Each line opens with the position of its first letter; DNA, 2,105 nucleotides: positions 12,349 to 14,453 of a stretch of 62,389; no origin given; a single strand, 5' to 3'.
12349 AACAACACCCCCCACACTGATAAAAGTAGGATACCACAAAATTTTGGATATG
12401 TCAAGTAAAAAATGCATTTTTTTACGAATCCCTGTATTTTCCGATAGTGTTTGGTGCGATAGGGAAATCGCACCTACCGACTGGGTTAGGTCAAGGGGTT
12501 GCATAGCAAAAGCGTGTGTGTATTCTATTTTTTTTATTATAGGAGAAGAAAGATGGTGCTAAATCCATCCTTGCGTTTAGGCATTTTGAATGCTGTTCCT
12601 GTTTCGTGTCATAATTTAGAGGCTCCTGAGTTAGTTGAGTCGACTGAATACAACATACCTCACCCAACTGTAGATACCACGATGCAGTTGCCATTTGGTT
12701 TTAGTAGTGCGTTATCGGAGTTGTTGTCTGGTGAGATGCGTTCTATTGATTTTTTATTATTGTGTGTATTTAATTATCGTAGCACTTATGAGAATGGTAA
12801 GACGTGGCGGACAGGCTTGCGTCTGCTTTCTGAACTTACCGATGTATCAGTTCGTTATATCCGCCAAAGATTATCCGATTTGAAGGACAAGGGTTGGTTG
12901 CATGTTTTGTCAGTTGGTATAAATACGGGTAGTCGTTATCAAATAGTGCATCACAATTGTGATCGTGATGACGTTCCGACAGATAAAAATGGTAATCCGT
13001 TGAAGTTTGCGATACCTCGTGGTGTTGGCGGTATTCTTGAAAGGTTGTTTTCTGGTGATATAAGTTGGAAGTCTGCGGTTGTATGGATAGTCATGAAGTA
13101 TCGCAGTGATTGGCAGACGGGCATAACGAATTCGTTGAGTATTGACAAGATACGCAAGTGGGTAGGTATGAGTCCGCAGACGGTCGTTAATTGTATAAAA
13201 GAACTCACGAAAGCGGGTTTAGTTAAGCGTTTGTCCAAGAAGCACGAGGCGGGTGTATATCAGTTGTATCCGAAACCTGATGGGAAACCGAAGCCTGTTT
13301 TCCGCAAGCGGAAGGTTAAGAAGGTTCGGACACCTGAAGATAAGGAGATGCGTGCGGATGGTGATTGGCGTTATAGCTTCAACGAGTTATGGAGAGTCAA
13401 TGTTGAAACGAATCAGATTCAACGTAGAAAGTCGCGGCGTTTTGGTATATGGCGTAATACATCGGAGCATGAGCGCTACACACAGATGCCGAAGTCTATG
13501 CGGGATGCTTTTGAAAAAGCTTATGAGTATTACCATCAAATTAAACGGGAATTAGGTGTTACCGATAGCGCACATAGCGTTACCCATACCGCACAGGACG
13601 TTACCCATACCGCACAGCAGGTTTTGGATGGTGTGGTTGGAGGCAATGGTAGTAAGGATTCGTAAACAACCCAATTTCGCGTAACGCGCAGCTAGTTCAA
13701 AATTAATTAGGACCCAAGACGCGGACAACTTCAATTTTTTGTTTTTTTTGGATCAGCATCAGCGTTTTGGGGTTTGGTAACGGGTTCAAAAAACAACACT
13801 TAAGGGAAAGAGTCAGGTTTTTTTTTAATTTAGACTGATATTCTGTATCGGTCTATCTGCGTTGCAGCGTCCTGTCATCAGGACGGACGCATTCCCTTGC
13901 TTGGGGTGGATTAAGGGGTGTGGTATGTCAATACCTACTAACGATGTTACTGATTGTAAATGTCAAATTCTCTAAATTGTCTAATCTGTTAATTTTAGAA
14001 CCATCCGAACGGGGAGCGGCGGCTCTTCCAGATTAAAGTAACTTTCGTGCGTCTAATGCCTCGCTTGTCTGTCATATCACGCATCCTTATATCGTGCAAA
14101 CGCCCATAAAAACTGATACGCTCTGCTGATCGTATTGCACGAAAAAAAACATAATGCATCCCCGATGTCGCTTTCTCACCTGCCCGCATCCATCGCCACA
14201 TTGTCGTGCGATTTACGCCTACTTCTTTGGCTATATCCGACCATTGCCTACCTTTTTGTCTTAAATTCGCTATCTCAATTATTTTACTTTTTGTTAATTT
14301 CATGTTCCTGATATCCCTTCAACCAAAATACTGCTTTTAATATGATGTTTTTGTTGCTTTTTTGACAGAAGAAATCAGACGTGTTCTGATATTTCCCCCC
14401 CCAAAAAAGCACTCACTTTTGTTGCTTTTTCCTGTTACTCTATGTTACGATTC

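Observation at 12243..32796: Two inward-facing 1.6-kb inverted repeats, each a complete rep-like gene with its control region, bracket a 17-kb cargo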

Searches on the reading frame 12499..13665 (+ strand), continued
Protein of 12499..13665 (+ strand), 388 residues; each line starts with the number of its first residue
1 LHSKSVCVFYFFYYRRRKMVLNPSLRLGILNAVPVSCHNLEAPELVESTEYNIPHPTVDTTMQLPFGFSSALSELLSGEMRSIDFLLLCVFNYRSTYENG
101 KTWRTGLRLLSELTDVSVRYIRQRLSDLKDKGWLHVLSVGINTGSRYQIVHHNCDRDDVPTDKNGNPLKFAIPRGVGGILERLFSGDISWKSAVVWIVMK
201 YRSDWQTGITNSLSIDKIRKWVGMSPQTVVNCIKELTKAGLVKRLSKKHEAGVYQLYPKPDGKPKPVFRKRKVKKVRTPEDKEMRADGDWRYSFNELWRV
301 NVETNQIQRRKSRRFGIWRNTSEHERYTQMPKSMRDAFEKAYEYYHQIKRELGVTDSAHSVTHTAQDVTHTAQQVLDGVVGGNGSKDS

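Call 48: find_encoding_contigs(protein=P0055, flank=5000, max_places=5)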
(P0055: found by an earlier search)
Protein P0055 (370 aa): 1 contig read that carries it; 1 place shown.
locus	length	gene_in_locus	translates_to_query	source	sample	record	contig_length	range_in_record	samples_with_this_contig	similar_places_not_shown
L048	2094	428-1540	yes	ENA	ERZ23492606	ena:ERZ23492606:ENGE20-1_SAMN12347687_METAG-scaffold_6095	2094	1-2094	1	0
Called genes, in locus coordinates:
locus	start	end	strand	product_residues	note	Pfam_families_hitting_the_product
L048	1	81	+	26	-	?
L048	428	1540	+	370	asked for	PF13730:HTH_36 (faint)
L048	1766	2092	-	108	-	?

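Call 50: predict_structure(alignment_id=A1)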
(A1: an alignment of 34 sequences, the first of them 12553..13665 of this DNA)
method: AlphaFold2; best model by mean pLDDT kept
length: 370 residues; sequences in the alignment: 34
mean_pLDDT: 76.5   pTM: 0.58
mean pLDDT of the five models: 76.5, 74.8, 74.7, 73.7, 70.5
residues with pLDDT >= 90: 137; 70-90: 126; 50-70: 28; < 50: 79
segments of 3 or more residues with pLDDT < 50: 1-36, 255-260, 337-370
pLDDT, mean of each block of 10 residues (from residue 1): 38 43 44 52 85 93 96 91 89 92 94 92 80 87 82 85 93 97 88 92 95 95 89 87 60 48 66 86 88 74 81 84 87 60 39 41 38
secondary structure, 60 per line:
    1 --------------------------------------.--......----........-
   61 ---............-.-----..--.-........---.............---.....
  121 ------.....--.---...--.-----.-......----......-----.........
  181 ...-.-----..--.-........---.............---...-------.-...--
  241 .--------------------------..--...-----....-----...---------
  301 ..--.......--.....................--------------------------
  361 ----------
elements in order: E42-47 H53-59 H64-75 H89-96 H100-112 E116-120 E127-131 E151-156 H161-166 H172-183 H197-204 H208-220 E224-226 E236-238 E272-274 E280-283 E289-291 H305-311 H314-334

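Call 53: fold_search(model_id=the predicted structure, library=pdb)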
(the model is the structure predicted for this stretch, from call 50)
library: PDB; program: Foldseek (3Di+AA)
matches with E <= 10: 1743; with E <= 0.001: 3
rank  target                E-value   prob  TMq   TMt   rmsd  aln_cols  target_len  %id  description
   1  8iue_P                5.8e-04  1.00  0.17  0.20  14.3       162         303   16  RNA polymerase III pre-initiation complex melting complex 1 (released 2023-05-24)
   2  8cli_A                6.5e-04  0.99  0.15  0.11  21.6       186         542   13  TFIIIC TauB-DNA monomer (released 2023-06-21)
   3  8cll_A                8.2e-04  0.99  0.14  0.17  17.8       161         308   13  Structural insights into human TFIIIC promoter recognition (released 2023-06-21)
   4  9fso_F                1.4e-03  1.00  0.19  0.23  12.6       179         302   17  Human RNA Polymerase III Class III Open Pre-initiation Complex 1 (OC1) (released 2025-01-15)
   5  3lmm_B                3.5e-03  0.96  0.15  0.10  15.5       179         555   10  Crystal Structure of the DIP2311 protein from Corynebacterium diphtheriae, Northeast Structural Genomics Consortium Ta (released 2010-02-16)
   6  2zme_A                3.9e-03  0.96  0.14  0.23  15.8       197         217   16  Integrated structural and functional model of the human ESCRT-II complex (released 2008-11-04)
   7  2quf_A                4.1e-03  0.96  0.20  0.31  11.2       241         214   10  Crystal Structure of Transcription Factor AXXA-PF0095 from Pyrococcus furiosus (released 2008-08-05)
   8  1p4x                  5.2e-03  0.91  0.17  0.24  11.1       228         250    9  Crystal structure of SarS protein from Staphylococcus Aureus (released 2003-07-08)
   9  5u8j_C                5.5e-03  0.95  0.18  0.33  12.0       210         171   11  Crystal structure of a protein of unknown function ECL_02571 involved in membrane biogenesis from Enterobacter cloacae (released 2017-01-18)
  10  3bz6                  6.2e-03  0.97  0.18  0.34  13.2       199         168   10  Crystal structure of a conserved protein of unknown function from Pseudomonas syringae pv. tomato str. DC3000 (released 2008-02-05)
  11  5vyv_A                7.0e-03  0.87  0.16  0.30  15.0       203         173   10  Crystal structure of a protein of unknown function YceH/ECK1052 involved in membrane biogenesis from Escherichia coli (released 2017-06-07)
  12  3cuq_A                7.8e-03  0.93  0.14  0.23  15.6       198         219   17  Integrated structural and functional model of the human ESCRT-II complex (released 2008-11-04)
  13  3lmm_D                7.8e-03  0.91  0.14  0.10  15.5       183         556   11  Crystal Structure of the DIP2311 protein from Corynebacterium diphtheriae, Northeast Structural Genomics Consortium Ta (released 2010-02-16)
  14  7shk_A                8.8e-03  0.84  0.15  0.08  19.0       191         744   14  Structure of Xenopus laevis CRL2Lrr1 (State 1) (released 2021-12-08)
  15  7d58_O                1.6e-02  0.90  0.18  0.14  13.7       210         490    8  cryo-EM structure of human RNA polymerase III in elongating state (released 2021-02-17)
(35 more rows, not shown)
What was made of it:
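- On Iteron-type plasmid replication initiator: The AlphaFold model (pLDDT 76.5) has two helix-strand wHTH units, and its fold hits are tandem winged-helix proteins (calls 50, 53)
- Tried and rejected: It cannot place Rep in the RepE/pi/RepA fold family (calls 50, 53).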

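Call 63: find_related_loci(query=A1, collection=metagenome_contigs, flank=10000)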
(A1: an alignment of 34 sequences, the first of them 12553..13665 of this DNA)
Query A1 (370 aa) in metagenome_contigs; peptide patterns used: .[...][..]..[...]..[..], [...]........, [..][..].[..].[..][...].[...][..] (x = any residue, [..] = any of these).
349 stretches matched a pattern; 2 encode a relative of the query (tblastn E <= 1e-3); 2 distinct loci.
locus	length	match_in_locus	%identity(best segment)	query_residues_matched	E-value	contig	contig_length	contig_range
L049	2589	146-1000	43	43-334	6e-74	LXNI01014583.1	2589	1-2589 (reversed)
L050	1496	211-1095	40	29-330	1e-69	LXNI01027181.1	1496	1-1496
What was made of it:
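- Tried and rejected: A JGI metagenome scan with the Rep profile returned only two short contigs, with no context (call 63).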

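Call 64: search_protein_families(library=ncbifam, proteins=[window:12553-13665:+], max_evalue=0.01)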
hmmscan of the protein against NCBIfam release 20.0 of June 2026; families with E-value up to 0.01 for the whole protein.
window:12553-13665:+ (370 aa): 2 families
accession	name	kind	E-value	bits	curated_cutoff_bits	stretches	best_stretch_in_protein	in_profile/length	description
TIGR01884.1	cas_HTH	subfamily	0.00033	20.1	60.2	0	196-231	158-193/202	CRISPR-associated CARF protein Csa3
NF041396.1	TranRegLrp_Halo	equivalog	0.0036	17.2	190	0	86-122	19-55/149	HTH-type transcriptional regulator Lrp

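Call 71: search_protein_families(library=pfam, proteins=[L007:151-903:+, L007:917-1501:+, L007:4191-4454:+, L007:3312-3494:-], max_evalue=0.01)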
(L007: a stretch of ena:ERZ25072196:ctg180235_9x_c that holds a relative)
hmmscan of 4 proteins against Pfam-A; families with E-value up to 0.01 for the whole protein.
L007:151-903:+ (250 aa): 0 families

L007:917-1501:+ (194 aa): 0 families

L007:4191-4454:+ (87 aa): 1 family
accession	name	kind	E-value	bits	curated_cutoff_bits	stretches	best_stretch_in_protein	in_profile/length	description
PF13384.12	HTH_23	-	0.0062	16.8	24.6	0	11-47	6-42/50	Homeodomain-like domain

L007:3312-3494:- (60 aa): 0 families

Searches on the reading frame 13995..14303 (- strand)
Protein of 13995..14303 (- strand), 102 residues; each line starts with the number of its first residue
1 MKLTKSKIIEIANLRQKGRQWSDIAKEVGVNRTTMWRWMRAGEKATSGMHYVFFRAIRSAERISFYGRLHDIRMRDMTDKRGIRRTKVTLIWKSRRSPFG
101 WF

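Call 5: search_protein_families(library=pfam, proteins=[window:13995-14303:-], max_evalue=0.01)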
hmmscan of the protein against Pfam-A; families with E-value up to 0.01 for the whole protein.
window:13995-14303:- (102 aa): 6 families
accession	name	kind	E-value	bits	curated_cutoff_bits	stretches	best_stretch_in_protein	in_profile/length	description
PF13384.12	HTH_23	-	6.5e-05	23.1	24.6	1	9-40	8-39/50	Homeodomain-like domain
PF13022.12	HTH_Tnp_1_2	-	0.00033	21.2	27.9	1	19-41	27-49/122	Helix-turn-helix of insertion element transposase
PF02796.21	HTH_7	-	0.00044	20.8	23.8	1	2-37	5-40/45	Helix-turn-helix domain of resolvase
PF19889.5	DUF6362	-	0.00063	20.5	31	1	10-41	62-93/98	Domain of unknown function (DUF6362)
PF01527.26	HTH_Tnp_1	-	0.0037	17.9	24.1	1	4-43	8-48/75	Transposase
PF12728.13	HTH_17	-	0.0085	16.8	27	0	23-43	6-26/51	Helix-turn-helix domain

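Call 6: search_protein_families(library=phrogs, proteins=[window:13995-14303:-], max_evalue=0.001)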
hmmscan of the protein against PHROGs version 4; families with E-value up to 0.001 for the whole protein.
window:13995-14303:- (102 aa): 6 families
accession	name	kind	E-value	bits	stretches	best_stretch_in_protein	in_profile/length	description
phrog_4494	-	unknown function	3.7e-05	25.2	1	9-47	9-47/109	-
phrog_4102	-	head and packaging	0.00012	23.3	1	1-77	13-92/166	terminase small subunit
phrog_2538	-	head and packaging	0.00013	23.1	1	1-41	1-41/129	terminase small subunit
phrog_517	-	DNA, RNA and nucleotide metabolism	0.00069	21.5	1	2-40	85-123/128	HTH DNA binding protein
phrog_9366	-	integration and excision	0.00078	20.5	0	11-41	74-104/109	transposase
phrog_645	-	DNA, RNA and nucleotide metabolism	0.00087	20.5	0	5-40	24-60/196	Rnase E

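Call 25: find_encoding_contigs(protein=window:13995-14303:-, flank=10000, max_places=10)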
Protein window:13995-14303:- (102 aa): 8 contigs read that carry it; 7 places shown.
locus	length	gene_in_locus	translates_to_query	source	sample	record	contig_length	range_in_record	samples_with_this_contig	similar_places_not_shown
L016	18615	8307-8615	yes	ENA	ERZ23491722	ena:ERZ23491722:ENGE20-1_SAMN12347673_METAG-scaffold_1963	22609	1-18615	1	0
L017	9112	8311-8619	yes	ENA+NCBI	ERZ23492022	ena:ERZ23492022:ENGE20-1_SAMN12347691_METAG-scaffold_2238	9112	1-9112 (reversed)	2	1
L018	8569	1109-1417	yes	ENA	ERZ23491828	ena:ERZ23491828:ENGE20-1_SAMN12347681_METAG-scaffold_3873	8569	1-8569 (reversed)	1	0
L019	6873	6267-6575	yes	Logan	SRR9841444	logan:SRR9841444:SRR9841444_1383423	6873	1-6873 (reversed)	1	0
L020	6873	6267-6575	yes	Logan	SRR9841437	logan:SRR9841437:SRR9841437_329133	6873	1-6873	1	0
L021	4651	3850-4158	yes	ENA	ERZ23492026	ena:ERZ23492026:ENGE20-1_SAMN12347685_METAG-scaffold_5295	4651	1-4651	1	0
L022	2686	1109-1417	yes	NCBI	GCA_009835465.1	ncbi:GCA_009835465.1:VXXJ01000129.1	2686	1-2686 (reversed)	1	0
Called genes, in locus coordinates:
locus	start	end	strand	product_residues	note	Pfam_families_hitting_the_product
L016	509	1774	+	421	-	PF01555:N6_N4_Mtase, PF01844:HNH, PF14279:HNH_5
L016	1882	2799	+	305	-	PF02899:Phage_int_SAM_1 (faint), PF00589:Phage_integrase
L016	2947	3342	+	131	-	-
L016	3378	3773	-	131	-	PF08960:STIV_B116-like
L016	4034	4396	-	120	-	PF01381:HTH_3 (weak)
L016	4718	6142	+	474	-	PF00772:DnaB, PF13481:AAA_25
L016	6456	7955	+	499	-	PF02086:MethyltransfD12 (faint), PF01555:N6_N4_Mtase, PF01844:HNH, PF14279:HNH_5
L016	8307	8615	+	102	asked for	-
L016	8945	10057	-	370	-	PF13730:HTH_36 (faint)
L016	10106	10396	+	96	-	-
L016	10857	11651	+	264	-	-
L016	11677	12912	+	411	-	-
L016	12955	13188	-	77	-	-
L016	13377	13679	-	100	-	-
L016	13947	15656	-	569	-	PF02028:BCCT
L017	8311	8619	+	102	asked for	-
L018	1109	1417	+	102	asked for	-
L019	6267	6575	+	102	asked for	-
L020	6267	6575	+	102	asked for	-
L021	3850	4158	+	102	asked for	-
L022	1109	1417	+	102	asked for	-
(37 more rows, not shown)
